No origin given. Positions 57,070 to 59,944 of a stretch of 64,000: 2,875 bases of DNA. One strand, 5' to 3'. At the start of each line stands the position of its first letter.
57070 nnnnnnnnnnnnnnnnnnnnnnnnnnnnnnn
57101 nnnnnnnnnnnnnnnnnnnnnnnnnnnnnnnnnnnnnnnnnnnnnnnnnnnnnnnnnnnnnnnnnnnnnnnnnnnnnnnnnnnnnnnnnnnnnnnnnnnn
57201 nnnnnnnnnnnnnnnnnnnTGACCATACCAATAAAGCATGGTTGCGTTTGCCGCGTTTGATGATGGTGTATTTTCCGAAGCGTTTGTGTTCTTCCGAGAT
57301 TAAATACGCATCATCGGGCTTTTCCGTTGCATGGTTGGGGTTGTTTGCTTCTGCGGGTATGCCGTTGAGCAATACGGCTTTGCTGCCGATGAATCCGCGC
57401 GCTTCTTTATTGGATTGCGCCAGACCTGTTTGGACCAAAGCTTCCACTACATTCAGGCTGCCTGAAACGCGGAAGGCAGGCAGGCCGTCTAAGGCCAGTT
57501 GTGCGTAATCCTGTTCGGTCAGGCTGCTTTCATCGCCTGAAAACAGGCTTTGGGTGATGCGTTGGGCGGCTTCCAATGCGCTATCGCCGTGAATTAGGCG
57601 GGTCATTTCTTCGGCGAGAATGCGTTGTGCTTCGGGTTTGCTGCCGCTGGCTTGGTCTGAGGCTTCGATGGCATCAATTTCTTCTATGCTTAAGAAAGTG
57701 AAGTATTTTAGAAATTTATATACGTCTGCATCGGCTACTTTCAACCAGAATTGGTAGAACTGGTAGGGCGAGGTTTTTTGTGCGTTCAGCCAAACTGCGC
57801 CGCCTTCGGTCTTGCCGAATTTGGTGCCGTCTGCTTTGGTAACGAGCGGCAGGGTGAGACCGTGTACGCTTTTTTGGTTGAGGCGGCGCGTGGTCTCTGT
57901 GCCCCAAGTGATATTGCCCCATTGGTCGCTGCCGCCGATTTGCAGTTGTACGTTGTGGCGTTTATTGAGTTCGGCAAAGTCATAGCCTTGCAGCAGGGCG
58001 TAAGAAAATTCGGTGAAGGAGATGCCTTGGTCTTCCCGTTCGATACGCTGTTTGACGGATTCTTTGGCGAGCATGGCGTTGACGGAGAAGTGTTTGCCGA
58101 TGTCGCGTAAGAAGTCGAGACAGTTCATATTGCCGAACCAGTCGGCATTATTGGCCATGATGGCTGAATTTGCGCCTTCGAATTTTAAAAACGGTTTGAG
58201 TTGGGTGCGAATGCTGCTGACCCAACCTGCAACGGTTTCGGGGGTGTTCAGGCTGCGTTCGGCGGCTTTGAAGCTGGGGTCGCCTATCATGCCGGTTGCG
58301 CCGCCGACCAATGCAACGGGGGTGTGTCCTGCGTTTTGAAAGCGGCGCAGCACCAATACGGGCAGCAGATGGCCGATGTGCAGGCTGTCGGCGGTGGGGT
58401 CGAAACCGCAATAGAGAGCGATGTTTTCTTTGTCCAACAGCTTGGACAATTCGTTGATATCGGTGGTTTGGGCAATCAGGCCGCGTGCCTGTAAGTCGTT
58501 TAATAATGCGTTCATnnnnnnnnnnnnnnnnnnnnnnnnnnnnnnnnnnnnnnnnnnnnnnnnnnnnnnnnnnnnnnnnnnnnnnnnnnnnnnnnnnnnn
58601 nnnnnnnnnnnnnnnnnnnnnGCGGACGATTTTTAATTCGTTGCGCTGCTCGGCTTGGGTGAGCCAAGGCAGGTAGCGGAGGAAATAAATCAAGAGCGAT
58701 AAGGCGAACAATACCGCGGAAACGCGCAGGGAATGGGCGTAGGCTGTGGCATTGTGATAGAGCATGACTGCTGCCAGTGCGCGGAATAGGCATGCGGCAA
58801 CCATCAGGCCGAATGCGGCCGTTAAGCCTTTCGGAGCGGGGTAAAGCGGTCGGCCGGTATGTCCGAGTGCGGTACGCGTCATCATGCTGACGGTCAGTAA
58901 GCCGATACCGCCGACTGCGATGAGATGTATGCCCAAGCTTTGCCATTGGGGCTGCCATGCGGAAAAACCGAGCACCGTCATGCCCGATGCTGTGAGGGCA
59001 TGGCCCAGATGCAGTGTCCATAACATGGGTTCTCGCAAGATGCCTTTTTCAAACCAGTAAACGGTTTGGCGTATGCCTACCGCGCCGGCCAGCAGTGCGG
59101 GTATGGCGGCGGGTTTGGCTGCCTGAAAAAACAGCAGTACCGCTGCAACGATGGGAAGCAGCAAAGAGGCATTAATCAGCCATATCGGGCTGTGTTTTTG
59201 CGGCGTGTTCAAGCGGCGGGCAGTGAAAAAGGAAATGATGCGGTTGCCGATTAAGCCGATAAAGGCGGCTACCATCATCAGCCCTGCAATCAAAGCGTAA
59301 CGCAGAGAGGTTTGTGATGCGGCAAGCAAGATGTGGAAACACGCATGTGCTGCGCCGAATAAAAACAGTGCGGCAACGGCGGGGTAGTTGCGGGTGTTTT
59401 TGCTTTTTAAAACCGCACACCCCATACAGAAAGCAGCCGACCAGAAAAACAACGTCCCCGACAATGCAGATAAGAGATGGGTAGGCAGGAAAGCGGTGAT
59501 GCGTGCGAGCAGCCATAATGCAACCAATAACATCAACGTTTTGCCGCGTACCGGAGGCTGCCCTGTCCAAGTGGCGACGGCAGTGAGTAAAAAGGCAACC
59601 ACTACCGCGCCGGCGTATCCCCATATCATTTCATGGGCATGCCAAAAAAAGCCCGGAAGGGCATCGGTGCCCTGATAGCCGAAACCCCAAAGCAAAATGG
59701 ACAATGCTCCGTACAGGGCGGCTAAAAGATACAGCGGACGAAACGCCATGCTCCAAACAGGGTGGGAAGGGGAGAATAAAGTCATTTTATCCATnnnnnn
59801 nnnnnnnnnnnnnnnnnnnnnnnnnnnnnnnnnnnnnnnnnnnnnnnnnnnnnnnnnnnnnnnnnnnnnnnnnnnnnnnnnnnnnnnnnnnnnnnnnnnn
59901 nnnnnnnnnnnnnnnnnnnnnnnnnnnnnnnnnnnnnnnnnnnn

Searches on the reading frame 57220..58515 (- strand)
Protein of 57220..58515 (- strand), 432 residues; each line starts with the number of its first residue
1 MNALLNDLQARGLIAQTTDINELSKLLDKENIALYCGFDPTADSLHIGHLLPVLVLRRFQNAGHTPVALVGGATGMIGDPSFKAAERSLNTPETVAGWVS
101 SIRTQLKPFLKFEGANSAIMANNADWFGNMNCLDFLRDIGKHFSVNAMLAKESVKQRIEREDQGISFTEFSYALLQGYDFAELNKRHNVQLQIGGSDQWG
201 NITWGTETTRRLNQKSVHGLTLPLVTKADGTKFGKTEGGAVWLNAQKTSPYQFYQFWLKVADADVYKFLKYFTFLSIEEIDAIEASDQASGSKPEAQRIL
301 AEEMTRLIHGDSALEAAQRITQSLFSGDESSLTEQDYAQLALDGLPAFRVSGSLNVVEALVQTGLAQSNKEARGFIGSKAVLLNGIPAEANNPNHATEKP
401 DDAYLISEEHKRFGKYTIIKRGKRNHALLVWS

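Call 58: search_protein_families(library=pfam, proteins=[window:57220-58515:-])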
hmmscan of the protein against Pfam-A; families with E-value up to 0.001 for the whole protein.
window:57220-58515:- (432 aa): 2 families
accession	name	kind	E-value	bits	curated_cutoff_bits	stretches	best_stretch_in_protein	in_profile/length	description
PF00579.31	tRNA-synt_1b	-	1.4e-87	294.2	21.1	1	29-325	3-291/292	tRNA synthetases class I (W and Y)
PF22421.1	SYY_C-terminal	-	1.5e-13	50.8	27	1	339-428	4-82/83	Tyrosine--tRNA ligase SYY-like C-terminal domain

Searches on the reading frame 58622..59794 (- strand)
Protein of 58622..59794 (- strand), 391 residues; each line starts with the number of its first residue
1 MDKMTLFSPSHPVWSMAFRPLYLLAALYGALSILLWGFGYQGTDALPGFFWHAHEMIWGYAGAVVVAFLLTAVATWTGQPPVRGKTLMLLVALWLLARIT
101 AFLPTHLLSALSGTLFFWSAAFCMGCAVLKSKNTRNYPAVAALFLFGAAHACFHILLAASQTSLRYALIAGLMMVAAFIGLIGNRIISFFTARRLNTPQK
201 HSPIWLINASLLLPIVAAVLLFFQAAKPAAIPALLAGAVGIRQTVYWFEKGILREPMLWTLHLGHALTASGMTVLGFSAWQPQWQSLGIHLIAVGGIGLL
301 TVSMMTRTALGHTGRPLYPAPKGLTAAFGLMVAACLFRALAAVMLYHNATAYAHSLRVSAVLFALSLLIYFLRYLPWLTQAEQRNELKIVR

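Call 58: search_protein_families(library=pfam, proteins=[window:58622-59794:-])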
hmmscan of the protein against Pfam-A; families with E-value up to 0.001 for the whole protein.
window:58622-59794:- (391 aa): 1 family
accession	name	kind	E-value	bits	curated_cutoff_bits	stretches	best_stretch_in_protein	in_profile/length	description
PF05940.17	NnrS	-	1.9e-88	297.8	28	1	12-380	1-369/371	NnrS protein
